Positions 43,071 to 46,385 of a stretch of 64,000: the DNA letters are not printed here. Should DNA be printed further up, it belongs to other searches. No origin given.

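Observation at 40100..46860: AT-rich island carrying a two-gene P-loop ATPase + adenosine-deaminase operon (RADAR-like anti-phage architecture)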

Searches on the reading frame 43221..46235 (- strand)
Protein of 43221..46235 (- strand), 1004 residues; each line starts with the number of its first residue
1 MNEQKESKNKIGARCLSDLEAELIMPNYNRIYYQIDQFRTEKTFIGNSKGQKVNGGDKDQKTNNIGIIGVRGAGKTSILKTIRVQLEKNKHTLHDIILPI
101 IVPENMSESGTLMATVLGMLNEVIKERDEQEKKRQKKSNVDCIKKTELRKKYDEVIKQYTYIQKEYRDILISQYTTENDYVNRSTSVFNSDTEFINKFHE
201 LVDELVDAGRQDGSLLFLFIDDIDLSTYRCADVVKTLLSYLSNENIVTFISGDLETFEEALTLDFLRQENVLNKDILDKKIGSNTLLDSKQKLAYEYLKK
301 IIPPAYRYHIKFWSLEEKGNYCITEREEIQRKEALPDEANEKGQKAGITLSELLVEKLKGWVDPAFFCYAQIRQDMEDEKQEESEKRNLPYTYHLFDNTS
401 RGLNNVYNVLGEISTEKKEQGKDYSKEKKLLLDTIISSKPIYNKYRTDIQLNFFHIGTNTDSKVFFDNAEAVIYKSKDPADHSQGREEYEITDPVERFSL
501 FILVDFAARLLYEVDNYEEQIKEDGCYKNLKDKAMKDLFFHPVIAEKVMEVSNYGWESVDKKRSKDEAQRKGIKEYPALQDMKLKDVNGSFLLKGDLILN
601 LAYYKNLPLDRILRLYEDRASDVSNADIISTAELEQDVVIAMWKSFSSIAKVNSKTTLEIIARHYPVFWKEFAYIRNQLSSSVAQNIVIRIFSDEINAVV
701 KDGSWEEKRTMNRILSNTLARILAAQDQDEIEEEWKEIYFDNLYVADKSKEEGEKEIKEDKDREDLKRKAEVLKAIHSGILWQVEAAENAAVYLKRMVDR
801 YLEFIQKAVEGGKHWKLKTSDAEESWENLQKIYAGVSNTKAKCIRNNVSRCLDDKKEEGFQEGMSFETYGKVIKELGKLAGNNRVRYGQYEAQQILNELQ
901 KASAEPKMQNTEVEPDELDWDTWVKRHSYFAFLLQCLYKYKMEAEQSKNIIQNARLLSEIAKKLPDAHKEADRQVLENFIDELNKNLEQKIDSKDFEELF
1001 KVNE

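Call 3: search_protein_families(library=padloc, proteins=[window:43221-46235:-], max_evalue=0.01)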
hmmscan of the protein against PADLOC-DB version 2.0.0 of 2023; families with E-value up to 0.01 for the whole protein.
window:43221-46235:- (1004 aa): 2 families
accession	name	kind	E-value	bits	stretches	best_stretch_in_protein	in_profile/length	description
PDLC02216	RdrA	-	1.2e-11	41.7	1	21-309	19-281/900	-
PDLC04140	mad8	-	1.2e-05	23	1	42-176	3-133/314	mads_8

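Call 4: search_protein_families(library=pfam, proteins=[window:43221-46235:-], max_evalue=0.1)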
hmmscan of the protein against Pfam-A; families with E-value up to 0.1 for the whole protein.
window:43221-46235:- (1004 aa): 8 families
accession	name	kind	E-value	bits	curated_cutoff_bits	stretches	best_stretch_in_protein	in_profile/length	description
PF13191.12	AAA_16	-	1.3e-05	26.2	32.6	1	60-239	22-157/167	AAA ATPase domain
PF13401.12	AAA_22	-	0.0047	17.7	27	1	64-130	7-69/130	AAA domain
PF00931.28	NB-ARC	-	0.0056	16.4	23.5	1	61-144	17-94/248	NB-ARC domain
PF25201.1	nSTAND6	-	0.0086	16.6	27.7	1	60-165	16-110/148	Novel STAND NTPase 6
PF05621.17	TniB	-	0.012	15.5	22.4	1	58-137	31-111/189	Bacterial TniB protein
PF25199.1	nSTAND_NTPase5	-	0.023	15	34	0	56-89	35-68/145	Novel STAND NTPase 5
PF11855.13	DUF3375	-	0.031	13.6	28.6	1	688-729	293-334/474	Protein of unknown function (DUF3375)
PF00005.33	ABC_tran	-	0.032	15.3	25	0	63-93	12-42/137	ABC transporter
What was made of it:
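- There are weak Pfam hits to AAA_16, NB-ARC and nSTAND families (call 4).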

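Call 5: search_protein_families(library=ncbifam, proteins=[window:43221-46235:-], max_evalue=0.1)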
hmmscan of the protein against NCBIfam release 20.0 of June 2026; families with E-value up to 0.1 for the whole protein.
window:43221-46235:- (1004 aa): 1 family
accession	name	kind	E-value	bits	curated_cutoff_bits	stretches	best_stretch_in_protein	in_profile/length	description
NF041743.1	RdrA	equivalog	1.5e-12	46.8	600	1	53-309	45-278/742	antiviral RADAR system adenosine triphosphatase RdrA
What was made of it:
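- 43221..46235 (-): rdrA: 1004-aa AAA+ ATPase (RdrA). RdrA HMM hits in calls 3 and 5.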

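Call 7: search_solved_structures(query=window:43221-46235:-, max_evalue=0.01, show_alignments=2)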
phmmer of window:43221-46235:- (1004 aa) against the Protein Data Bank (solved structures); distinct sequences matched with E-value up to 0.01: 1.
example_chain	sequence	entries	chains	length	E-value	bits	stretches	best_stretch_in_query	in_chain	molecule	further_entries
8fnu_A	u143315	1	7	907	1.5e-05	26.7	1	62-278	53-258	KAP NTPase domain-containing protein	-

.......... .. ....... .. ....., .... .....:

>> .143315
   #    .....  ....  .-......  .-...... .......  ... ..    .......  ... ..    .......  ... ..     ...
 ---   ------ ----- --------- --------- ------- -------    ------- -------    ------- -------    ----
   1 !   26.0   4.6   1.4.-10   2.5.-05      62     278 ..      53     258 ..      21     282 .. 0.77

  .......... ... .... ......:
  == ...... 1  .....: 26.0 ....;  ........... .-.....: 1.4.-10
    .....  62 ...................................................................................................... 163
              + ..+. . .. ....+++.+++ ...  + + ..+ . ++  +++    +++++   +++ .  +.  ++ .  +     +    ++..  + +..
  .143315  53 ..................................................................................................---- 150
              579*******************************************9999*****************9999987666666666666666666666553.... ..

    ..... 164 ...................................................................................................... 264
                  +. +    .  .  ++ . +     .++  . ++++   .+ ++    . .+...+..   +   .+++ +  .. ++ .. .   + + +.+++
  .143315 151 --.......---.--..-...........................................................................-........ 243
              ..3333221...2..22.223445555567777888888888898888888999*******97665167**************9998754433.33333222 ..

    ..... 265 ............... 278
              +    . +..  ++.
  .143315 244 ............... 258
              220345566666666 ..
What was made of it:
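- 43221..46235 (-): Sequence match to PDB 8fnu in call 7.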

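Call 9: find_homologous_proteins(query=window:43221-46235:-, max_evalue=0.00001)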
Query window:43221-46235:- (1004 aa): 338 proteins with E <= 0.00001 among 8000 candidates; the best 120 are listed.
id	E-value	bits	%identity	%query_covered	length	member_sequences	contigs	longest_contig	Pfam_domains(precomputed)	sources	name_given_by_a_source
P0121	0.0e+0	2170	98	100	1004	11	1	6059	PF13191.13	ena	-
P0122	0.0e+0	1759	81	100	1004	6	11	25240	-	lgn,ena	-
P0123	0.0e+0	1633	76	100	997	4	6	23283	-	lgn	-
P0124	0.0e+0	1606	75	100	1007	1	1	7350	-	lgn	-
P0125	0.0e+0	1561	72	100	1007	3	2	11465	-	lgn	-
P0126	0.0e+0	1550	75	95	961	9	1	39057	-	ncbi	-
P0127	0.0e+0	1545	72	100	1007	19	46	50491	-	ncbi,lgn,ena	-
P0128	0.0e+0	1535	72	100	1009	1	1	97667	-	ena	-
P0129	0.0e+0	1535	73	100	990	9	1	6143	-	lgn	-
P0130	0.0e+0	1483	70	100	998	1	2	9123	-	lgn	-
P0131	0.0e+0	1331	63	100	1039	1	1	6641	-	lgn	-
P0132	0.0e+0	1261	61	100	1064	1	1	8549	-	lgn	-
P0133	0.0e+0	1259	61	100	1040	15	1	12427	-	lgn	-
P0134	0.0e+0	1236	61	100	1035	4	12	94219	-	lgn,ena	-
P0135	0.0e+0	1220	59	100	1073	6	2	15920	-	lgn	-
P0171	2.2e-240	819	46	100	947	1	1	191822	PF07693.21,PF13191.13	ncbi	-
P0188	1.0e-231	790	45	100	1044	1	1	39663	PF07693.21,PF13191.13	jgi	-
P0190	5.0e-228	778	45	100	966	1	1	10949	PF07693.21,PF13191.13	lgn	-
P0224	1.4e-113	399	34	99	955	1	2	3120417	-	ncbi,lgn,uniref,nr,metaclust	ncbi:hypothetical protein [Anaerotignum propionicum]|uniref:AAA+ ATPase domain-containing protein n=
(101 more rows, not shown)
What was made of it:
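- On RADAR (RdrA/RdrB): The Anaerotignum propionicum 955-aa protein is an RdrA hit (P0224, call 9).
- On KAP family P-loop NTPase (PF07693): A few relatives carry a precomputed PF07693 hit (call 9), and the depositors named 8fnu a 'KAP NTPase domain-containing protein' (call 7).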

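Call 37: predict_structure(alignment_id=A2)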
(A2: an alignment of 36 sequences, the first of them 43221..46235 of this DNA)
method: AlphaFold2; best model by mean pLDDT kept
length: 1004 residues; sequences in the alignment: 36
mean_pLDDT: 78.5   pTM: 0.74
mean pLDDT of the five models: 78.5, 77.5, 74.5, 73.7, 73.7
residues with pLDDT >= 90: 258; 70-90: 515; 50-70: 151; < 50: 80
segments of 3 or more residues with pLDDT < 50: 1-11, 48-59, 107-109, 326-345, 375-383, 481-484, 621-628, 911-916
pLDDT, mean of each block of 10 residues (from residue 1): 32 71 83 87 60 40 78 78 85 81 57 80 83 65 70 85 69 55 63 83 72 79 62 66 85 70 68 60 73 74 78 86 56 31 57 90 93 53 71 90 86 65 81 90 89 82 91 80 59 94 95 87 89 93 83 70 79 71 87 93 93 78 49 91 94 91 89 88 92 89 81 93 85 86 73 71 89 92 87 92 90 85 90 74 89 79 90 89 75 89 82 54 88 93 79 91 88 84 89 79 50
secondary structure, 60 per line:
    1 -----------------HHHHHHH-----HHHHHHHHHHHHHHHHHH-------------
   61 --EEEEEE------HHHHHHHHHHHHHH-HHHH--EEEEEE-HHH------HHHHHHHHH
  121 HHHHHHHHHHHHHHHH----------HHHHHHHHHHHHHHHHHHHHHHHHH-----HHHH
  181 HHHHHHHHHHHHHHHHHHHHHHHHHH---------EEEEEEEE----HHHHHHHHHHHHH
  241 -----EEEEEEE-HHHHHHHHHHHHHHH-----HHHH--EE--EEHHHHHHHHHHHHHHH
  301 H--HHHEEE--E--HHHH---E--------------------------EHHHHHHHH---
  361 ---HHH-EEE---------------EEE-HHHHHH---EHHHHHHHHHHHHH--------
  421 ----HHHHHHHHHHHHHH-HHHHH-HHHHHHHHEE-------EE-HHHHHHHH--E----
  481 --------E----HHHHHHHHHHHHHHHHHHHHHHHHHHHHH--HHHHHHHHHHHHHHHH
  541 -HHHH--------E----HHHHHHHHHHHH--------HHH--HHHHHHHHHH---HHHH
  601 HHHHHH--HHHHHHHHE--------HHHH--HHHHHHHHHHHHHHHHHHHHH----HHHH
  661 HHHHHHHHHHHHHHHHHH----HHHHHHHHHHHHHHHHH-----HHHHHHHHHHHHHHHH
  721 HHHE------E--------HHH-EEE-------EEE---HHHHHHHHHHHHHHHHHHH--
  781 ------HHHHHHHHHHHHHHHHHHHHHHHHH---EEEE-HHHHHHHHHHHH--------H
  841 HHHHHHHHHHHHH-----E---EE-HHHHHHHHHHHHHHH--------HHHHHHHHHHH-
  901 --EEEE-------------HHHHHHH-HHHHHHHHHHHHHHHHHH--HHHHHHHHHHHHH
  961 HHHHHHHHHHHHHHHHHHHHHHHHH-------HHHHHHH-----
elements in order (helices of 4 or more, strands of 3 or more residues): H18-24 H30-47 E63-68 H75-88 H90-93 E96-101 H112-136 H147-171 H177-206 E216-223 H228-240 E246-252 H254-268 H274-277 H286-301 E307-309 H315-318 H350-357 E368-370 E386-388 H390-395 H400-412 H425-438 H440-444 H446-453 H466-473 H494-522 H525-540 H542-545 H559-570 H584-593 H597-606 H609-616 H626-629 H632-652 H657-678 H683-699 H705-723 E744-746 E754-756 H760-778 H787-811 E815-818 H820-831 H840-853 H866-880 H889-899 E903-906 H920-926 H928-945 H948-985 H993-999

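Call 40: fold_search(model_id=the predicted structure, library=pdb)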
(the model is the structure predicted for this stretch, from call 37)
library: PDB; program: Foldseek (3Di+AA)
matches with E <= 10: 307; with E <= 0.001: 20
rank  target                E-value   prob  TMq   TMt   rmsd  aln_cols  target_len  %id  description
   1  8hr8_H                8.2e-10  1.00  0.31  0.36  14.5       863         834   12  Structure of heptameric RdrA ring (released 2023-02-01)
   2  8hr8_C                2.3e-09  1.00  0.30  0.35  16.4       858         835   11  Structure of heptameric RdrA ring (released 2023-02-01)
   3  8fnu_A                1.3e-08  1.00  0.26  0.31  16.1       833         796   14  Structure of RdrA from Streptococcus suis RADAR defense system (released 2023-02-01)
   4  8hr8_E                1.8e-08  1.00  0.32  0.37  15.2       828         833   12  Structure of heptameric RdrA ring (released 2023-02-01)
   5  8hr8_F                2.1e-08  1.00  0.30  0.36  14.8       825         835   12  Structure of heptameric RdrA ring (released 2023-02-01)
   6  8hr8_A                2.7e-08  1.00  0.31  0.36  14.6       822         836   12  Structure of heptameric RdrA ring (released 2023-02-01)
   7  8hrb_A                3.4e-08  1.00  0.28  0.32  11.3       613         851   12  Structure of tetradecameric RdrA ring in RNA-loading state (released 2023-02-01)
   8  8hr8_G                4.4e-08  1.00  0.27  0.32  16.9       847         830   11  Structure of heptameric RdrA ring (released 2023-02-01)
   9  8hra_B                5.0e-08  1.00  0.30  0.35  15.6       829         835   12  Structure of heptameric RdrA ring in RNA-loading state (released 2023-02-01)
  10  8hra_C                6.0e-08  1.00  0.27  0.32  17.2       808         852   11  Structure of heptameric RdrA ring in RNA-loading state (released 2023-02-01)
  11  8hr7_A                6.3e-08  1.00  0.26  0.30  22.6       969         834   12  Structure of RdrA-RdrB complex (released 2023-02-01)
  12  8hrb_D                6.6e-08  1.00  0.27  0.31  17.3       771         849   12  Structure of tetradecameric RdrA ring in RNA-loading state (released 2023-02-01)
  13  8hra_E                1.1e-07  1.00  0.31  0.36  14.7       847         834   12  Structure of heptameric RdrA ring in RNA-loading state (released 2023-02-01)
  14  8hra_D                1.1e-07  1.00  0.27  0.31  17.7       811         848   12  Structure of heptameric RdrA ring in RNA-loading state (released 2023-02-01)
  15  8hrb_C                1.6e-07  1.00  0.27  0.31  12.3       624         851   13  Structure of tetradecameric RdrA ring in RNA-loading state (released 2023-02-01)
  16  8hra_A                2.7e-07  1.00  0.27  0.32  11.0       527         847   14  Structure of heptameric RdrA ring in RNA-loading state (released 2023-02-01)
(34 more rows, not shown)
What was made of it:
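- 43221..46235 (-): The top 20 Foldseek hits are all RdrA structures (call 40).
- The next hits are TRIP13 and ORC at E > 0.02 (calls 37, 40). TM-scores for RdrA are low (0.26-0.37), although the alignments are long (call 40). PDB entries 8hra and 8hrb are titled as RdrA rings 'in RNA-loading state' (call 40). STAND and ORC-like ATPases score E > 0.02 against 8e-10 for RdrA (call 40).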
